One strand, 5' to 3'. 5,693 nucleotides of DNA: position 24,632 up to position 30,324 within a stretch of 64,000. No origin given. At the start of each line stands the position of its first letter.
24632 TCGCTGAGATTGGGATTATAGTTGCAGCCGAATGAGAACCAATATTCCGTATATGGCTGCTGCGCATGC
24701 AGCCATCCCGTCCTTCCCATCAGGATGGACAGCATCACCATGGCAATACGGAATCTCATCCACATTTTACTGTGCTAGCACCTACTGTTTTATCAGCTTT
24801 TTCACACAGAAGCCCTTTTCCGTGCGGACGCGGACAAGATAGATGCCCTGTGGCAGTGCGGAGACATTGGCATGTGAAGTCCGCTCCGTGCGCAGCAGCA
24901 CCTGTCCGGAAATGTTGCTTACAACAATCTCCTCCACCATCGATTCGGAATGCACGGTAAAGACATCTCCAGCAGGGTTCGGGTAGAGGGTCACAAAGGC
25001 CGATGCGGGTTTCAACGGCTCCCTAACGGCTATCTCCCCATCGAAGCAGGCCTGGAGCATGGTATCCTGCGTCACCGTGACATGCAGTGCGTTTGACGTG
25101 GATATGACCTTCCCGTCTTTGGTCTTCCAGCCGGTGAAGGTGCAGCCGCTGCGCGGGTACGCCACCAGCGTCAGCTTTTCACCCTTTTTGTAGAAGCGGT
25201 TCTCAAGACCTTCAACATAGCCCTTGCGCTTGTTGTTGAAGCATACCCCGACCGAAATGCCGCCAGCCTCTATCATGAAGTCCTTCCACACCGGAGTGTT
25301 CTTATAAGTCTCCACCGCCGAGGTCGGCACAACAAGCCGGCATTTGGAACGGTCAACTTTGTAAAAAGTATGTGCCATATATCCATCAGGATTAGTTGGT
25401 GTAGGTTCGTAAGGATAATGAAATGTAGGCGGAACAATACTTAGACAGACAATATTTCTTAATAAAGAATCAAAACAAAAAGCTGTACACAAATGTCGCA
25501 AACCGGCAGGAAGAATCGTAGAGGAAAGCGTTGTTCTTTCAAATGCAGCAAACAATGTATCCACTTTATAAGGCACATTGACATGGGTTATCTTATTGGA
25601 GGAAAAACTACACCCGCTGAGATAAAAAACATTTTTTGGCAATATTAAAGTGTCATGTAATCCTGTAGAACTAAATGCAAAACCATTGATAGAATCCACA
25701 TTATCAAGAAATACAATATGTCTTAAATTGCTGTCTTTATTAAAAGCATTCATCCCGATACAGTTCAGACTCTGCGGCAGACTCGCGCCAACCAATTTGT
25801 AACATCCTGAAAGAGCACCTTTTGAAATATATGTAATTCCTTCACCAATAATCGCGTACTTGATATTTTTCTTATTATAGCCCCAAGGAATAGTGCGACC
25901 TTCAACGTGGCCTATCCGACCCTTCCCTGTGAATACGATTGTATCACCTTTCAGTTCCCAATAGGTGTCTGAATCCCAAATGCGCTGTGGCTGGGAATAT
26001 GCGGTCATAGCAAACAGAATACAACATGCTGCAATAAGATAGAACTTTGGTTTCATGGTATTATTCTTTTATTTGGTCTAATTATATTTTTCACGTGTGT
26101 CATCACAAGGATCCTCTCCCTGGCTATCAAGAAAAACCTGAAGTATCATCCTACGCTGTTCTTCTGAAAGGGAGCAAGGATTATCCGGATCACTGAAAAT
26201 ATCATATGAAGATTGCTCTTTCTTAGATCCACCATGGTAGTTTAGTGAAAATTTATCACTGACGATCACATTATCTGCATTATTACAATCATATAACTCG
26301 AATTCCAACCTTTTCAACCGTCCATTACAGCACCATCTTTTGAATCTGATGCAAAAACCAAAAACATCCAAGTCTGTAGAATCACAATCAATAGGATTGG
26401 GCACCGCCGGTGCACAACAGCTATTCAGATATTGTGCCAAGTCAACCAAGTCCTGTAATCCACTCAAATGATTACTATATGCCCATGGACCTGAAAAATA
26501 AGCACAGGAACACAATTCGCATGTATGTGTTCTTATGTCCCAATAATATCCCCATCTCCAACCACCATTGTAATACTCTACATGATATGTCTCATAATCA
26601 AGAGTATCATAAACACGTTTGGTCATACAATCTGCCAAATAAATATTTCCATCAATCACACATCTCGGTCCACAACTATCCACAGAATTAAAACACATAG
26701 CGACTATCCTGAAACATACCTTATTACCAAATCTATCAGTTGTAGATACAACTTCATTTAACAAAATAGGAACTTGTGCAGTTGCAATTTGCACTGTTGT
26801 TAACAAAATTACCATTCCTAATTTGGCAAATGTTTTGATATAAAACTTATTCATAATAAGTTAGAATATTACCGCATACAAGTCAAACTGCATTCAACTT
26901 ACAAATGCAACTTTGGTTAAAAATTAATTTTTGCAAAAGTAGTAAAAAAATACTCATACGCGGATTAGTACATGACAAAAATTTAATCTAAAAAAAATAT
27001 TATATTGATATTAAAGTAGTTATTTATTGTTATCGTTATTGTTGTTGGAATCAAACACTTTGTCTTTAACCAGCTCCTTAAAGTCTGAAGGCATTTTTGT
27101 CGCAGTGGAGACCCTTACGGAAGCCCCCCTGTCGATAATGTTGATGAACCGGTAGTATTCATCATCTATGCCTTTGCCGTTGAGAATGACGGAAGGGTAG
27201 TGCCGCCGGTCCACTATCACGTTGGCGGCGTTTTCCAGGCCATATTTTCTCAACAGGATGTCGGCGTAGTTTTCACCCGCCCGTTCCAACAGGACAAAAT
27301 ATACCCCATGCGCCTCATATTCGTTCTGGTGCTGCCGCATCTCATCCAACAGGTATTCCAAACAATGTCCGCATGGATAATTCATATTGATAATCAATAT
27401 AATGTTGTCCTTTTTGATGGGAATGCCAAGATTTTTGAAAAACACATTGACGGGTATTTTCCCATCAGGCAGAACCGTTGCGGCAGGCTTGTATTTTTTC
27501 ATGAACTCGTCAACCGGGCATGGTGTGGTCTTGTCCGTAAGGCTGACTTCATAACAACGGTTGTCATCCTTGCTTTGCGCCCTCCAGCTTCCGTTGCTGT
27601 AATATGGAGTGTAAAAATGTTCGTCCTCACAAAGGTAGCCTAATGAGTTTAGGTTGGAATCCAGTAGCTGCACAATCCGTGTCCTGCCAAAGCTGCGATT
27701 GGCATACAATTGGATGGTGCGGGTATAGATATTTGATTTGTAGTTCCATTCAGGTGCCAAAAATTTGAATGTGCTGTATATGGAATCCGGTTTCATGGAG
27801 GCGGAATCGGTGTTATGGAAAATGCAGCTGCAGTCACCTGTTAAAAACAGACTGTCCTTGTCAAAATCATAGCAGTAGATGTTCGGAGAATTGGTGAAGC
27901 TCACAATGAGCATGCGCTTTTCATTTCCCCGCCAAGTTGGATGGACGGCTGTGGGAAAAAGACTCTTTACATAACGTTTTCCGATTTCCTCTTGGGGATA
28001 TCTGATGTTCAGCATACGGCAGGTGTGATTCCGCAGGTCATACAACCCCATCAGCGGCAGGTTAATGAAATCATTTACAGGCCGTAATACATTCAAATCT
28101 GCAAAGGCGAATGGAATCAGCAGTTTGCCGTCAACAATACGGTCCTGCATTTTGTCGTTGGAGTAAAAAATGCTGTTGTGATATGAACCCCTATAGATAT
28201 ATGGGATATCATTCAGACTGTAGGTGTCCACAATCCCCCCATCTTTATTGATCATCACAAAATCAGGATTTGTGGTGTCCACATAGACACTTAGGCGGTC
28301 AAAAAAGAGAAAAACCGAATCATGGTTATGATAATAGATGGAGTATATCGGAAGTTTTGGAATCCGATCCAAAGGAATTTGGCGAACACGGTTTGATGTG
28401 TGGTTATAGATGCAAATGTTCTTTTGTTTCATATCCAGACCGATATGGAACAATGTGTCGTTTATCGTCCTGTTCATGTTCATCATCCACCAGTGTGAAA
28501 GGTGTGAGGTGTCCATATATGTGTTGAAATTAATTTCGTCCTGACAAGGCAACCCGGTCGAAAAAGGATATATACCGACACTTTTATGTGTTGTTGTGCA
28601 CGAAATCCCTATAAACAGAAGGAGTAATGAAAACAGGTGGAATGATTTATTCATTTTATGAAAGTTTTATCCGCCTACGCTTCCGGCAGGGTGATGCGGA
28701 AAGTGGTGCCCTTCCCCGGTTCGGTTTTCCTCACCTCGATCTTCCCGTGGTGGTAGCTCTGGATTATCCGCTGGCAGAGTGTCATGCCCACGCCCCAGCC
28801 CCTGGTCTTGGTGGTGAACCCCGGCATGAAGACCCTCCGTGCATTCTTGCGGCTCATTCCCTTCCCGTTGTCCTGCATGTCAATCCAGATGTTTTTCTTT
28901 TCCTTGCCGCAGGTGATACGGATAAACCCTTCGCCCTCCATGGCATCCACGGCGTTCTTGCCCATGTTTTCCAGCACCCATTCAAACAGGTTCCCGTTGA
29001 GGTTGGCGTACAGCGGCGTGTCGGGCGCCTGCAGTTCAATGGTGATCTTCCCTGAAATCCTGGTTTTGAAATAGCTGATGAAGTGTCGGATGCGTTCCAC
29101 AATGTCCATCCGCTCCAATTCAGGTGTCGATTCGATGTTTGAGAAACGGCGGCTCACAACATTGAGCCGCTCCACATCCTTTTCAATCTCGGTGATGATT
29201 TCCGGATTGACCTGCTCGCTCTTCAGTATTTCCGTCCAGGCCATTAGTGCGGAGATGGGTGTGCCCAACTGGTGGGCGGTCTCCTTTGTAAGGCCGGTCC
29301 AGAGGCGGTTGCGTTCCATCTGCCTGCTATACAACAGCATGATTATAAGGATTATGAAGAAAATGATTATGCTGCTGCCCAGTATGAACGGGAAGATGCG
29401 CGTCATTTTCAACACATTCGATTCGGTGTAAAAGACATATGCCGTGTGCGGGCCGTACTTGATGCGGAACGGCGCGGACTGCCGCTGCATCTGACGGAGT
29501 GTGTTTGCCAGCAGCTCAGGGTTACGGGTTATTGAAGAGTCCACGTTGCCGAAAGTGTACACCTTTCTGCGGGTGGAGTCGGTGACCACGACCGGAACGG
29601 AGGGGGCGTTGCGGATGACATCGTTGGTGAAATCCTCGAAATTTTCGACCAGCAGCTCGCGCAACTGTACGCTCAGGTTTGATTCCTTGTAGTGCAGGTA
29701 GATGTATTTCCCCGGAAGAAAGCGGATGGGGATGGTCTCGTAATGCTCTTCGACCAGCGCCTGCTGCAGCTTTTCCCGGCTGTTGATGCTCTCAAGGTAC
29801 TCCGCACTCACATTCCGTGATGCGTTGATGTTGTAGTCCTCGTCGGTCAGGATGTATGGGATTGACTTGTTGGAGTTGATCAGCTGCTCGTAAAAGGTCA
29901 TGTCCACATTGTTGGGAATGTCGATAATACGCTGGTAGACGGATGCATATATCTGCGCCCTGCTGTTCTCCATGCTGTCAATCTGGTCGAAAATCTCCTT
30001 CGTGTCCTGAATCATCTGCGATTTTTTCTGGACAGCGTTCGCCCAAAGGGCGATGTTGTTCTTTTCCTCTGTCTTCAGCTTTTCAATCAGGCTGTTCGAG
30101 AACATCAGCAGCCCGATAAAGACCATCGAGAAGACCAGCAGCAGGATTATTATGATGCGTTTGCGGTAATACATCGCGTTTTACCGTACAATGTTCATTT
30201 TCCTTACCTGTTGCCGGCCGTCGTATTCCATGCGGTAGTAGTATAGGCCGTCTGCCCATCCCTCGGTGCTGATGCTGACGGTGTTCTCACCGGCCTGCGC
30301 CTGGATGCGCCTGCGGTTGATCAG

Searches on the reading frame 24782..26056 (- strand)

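Call 26: search_protein_families(library=pfam, proteins=[window:24782-26056:-], max_evalue=0.001)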
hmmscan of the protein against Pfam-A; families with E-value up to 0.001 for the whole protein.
window:24782-26056:- (424 aa): 4 families
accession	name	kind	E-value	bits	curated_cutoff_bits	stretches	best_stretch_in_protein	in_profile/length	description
PF13306.12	LRR_5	-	1.3e-15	57.9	27.7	1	60-168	9-115/127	BspA type Leucine rich repeat region (6 copies)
PF18962.6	Por_Secre_tail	-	1.1e-11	45.3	27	1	357-422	1-74/75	Secretion system C-terminal sorting domain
PF18998.6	Flg_new_2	-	2.6e-09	37.4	23.6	1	273-339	5-70/73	Divergent InlB B-repeat domain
PF19910.5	DUF6383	-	0.00051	20.6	23.7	0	375-414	29-68/74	Domain of unknown function (DUF6383)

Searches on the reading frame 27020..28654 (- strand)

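Call 26: search_protein_families(library=pfam, proteins=[window:27020-28654:-], max_evalue=0.001)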
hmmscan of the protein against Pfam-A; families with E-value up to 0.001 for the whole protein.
window:27020-28654:- (544 aa): 0 families

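Call 56: search_protein_families(library=pfam, proteins=[window:27020-28654:-], max_evalue=0.1)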
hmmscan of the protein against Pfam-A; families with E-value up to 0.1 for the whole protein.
window:27020-28654:- (544 aa): 1 family
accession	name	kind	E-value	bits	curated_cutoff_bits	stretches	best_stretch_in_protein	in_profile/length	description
PF07796.16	DUF1638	-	0.012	15.9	27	1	428-499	57-129/161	Protein of unknown function (DUF1638)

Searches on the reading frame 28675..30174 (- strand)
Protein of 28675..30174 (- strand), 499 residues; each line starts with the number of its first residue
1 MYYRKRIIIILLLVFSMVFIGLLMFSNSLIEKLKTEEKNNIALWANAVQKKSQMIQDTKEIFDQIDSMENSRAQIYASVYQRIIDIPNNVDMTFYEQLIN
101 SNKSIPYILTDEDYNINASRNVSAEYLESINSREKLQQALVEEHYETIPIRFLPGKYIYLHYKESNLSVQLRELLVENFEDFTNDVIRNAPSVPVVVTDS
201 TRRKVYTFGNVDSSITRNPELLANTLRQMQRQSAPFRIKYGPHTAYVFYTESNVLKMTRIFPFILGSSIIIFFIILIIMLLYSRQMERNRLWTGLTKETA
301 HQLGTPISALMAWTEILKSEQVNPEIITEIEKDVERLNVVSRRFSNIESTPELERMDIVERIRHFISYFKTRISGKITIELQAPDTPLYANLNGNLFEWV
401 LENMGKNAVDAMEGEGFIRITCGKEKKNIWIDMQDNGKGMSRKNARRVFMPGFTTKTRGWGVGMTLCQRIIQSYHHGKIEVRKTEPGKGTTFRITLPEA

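Call 26: search_protein_families(library=pfam, proteins=[window:28675-30174:-], max_evalue=0.001)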
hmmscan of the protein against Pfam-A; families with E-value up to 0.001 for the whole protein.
window:28675-30174:- (499 aa): 2 families
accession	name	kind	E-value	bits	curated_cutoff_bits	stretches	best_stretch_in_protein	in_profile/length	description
PF02518.31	HATPase_c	-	1.4e-19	71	26.4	1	398-498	7-109/111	Histidine kinase-, DNA gyrase B-, and HSP90-like ATPase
PF00512.31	HisKA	-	7.8e-05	23.1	26.9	0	297-338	7-51/66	His Kinase A (phospho-acceptor) domain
